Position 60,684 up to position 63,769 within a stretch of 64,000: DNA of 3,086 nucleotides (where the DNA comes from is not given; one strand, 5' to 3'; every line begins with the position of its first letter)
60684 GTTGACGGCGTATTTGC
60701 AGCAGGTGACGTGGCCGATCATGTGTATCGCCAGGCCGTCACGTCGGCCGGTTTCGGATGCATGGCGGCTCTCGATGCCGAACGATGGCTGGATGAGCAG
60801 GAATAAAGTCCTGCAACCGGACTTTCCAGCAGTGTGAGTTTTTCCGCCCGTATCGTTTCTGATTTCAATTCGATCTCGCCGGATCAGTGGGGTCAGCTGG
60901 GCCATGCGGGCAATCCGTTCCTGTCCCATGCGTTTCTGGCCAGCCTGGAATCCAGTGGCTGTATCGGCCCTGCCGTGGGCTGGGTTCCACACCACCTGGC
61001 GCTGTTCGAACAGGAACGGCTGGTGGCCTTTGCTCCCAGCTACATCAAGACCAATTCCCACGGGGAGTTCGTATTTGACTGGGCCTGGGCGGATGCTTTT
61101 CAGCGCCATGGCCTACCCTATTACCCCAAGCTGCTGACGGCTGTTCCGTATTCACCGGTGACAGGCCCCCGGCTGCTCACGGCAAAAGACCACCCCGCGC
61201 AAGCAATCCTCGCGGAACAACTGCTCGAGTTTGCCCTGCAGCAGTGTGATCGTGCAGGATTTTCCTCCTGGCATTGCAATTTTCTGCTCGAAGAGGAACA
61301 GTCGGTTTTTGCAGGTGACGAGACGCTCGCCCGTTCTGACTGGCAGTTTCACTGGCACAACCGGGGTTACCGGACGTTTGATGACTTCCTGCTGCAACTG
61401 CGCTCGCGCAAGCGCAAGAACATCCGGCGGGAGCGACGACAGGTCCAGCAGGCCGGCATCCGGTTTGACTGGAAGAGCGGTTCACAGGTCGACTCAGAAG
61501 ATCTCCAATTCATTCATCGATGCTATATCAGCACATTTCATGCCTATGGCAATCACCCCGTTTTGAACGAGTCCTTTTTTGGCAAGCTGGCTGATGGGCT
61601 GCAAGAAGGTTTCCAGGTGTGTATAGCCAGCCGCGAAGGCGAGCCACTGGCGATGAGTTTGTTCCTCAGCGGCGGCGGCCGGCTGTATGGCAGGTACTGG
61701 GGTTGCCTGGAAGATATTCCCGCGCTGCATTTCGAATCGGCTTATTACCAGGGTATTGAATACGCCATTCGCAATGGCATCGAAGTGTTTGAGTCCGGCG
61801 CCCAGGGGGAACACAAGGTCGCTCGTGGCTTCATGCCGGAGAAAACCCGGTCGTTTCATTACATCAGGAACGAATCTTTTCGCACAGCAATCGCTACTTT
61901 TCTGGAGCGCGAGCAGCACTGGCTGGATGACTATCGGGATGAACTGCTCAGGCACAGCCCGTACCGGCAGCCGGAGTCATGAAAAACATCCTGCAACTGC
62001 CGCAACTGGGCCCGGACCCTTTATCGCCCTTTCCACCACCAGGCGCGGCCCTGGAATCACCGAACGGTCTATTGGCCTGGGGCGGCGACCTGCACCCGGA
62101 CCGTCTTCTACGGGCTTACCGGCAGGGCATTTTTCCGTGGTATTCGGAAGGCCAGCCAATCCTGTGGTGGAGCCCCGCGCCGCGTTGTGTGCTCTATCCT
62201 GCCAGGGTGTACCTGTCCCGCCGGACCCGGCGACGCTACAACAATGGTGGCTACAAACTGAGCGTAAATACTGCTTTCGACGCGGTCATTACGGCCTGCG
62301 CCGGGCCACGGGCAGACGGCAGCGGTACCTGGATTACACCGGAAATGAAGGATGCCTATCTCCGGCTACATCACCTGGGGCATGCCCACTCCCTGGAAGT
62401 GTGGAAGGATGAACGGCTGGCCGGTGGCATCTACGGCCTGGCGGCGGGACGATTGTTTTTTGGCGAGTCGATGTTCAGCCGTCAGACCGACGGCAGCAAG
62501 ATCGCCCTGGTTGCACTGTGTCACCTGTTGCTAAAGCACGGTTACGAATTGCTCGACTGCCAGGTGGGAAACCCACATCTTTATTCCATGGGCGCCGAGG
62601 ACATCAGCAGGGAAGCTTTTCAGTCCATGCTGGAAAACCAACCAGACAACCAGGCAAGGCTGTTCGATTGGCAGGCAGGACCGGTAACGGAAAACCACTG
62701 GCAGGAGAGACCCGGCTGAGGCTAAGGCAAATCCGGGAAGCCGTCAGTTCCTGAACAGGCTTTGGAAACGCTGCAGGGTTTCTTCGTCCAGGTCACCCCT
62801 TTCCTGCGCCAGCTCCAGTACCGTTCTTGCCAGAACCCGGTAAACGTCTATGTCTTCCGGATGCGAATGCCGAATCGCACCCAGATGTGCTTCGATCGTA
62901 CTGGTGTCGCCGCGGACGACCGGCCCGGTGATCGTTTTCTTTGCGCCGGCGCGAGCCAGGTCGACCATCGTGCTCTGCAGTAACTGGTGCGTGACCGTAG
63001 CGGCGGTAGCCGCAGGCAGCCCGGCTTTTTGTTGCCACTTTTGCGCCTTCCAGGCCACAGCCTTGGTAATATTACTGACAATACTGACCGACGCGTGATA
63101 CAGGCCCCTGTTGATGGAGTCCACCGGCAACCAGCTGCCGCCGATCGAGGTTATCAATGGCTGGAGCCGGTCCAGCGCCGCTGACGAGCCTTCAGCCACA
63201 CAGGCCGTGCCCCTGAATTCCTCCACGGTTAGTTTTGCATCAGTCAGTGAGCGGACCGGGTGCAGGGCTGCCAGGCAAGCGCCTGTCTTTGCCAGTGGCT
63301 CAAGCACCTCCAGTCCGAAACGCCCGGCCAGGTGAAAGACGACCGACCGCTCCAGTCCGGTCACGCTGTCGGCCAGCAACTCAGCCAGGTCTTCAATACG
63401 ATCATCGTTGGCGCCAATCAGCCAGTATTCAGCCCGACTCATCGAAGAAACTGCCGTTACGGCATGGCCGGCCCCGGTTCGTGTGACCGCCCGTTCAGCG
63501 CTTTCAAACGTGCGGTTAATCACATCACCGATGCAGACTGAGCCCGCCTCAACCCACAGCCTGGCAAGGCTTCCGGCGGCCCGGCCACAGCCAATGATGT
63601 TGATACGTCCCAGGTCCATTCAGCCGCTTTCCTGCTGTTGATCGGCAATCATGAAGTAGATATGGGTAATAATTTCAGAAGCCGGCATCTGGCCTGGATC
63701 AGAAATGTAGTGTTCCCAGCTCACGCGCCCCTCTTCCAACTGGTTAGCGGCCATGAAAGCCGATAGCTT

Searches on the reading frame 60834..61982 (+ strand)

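Call 46: search_protein_families(library=pfam, proteins=[window:60834-61982:+], max_evalue=0.00001)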
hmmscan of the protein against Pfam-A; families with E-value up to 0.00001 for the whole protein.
window:60834-61982:+ (382 aa): 2 families
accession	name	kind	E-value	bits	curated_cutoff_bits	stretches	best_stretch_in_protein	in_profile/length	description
PF04339.18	FemAB_like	-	2.6e-140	468.2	27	1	12-379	3-369/369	Peptidogalycan biosysnthesis/recognition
PF13480.13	Acetyltransf_6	-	1.3e-09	38.7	22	1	191-325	1-138/143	Acetyltransferase (GNAT) domain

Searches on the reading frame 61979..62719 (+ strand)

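Call 46: search_protein_families(library=pfam, proteins=[window:61979-62719:+], max_evalue=0.00001)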
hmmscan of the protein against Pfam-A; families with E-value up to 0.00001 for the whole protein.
window:61979-62719:+ (246 aa): 1 family
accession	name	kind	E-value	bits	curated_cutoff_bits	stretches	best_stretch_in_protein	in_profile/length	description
PF03588.20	Leu_Phe_trans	-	5.7e-72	241.2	22.7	1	40-209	1-170/171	Leucyl/phenylalanyl-tRNA protein transferase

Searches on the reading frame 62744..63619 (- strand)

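Call 25: search_protein_families(library=pfam, proteins=[window:62744-63619:-], max_evalue=0.0001)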
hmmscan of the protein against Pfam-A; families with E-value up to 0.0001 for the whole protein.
window:62744-63619:- (291 aa): 2 families
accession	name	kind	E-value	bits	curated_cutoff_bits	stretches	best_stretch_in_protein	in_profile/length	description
PF10728.14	DUF2520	-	9.6e-27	93.6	25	1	139-266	2-124/125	Domain of unknown function (DUF2520)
PF10727.15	Rossmann-like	-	4e-10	40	23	1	6-121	17-131/131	Rossmann-like domain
